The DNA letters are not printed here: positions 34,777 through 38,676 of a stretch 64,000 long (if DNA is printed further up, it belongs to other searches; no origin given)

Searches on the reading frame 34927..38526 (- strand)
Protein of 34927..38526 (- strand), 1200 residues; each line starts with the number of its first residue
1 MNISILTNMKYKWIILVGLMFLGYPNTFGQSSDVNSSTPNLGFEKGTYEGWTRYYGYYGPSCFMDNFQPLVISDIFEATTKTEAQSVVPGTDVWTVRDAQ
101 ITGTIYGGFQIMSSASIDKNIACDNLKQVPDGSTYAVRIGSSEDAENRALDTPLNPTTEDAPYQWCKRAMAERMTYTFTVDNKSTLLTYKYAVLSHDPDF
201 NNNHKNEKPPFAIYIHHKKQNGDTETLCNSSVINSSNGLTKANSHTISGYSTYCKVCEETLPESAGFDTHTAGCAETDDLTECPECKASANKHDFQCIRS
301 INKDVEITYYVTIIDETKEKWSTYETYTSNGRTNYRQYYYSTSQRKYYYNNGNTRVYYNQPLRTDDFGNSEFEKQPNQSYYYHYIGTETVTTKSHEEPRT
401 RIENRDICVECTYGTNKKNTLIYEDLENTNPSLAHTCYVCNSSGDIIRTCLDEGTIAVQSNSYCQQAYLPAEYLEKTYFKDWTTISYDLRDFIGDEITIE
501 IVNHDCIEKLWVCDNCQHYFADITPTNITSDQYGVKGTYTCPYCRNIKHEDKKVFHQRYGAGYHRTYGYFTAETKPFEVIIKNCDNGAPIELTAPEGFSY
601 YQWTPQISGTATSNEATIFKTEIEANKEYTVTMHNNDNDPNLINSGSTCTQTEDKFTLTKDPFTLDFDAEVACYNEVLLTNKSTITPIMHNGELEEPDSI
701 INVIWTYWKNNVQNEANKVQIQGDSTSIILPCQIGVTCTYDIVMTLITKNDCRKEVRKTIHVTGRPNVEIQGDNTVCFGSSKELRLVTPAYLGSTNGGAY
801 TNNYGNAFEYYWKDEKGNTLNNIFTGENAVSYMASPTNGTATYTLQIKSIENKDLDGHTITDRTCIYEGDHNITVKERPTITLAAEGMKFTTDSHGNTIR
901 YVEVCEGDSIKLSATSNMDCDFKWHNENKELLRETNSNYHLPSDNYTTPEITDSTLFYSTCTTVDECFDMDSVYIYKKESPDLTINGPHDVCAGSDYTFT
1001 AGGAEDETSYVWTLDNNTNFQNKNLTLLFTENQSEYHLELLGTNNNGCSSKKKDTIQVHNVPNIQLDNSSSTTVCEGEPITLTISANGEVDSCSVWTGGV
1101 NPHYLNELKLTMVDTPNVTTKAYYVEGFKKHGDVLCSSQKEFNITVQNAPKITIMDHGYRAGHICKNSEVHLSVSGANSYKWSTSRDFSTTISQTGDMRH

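Call 61: search_protein_families(library=pfam, proteins=[window:34927-38526:-], max_evalue=0.001)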
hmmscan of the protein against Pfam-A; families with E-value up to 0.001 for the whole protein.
window:34927-38526:- (1200 aa): 3 families
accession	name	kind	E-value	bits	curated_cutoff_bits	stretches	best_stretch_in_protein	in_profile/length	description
PF18911.6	PKD_4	-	2.4e-05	24.7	27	1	979-1058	2-85/85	PKD domain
PF19408.5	PKD_6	-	0.00015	22.5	25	0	984-1058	7-82/82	PKD-like domain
PF19081.6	Ig_7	-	0.00023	21.8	27.3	0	902-968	10-71/84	Ig-like domain CHU_C associated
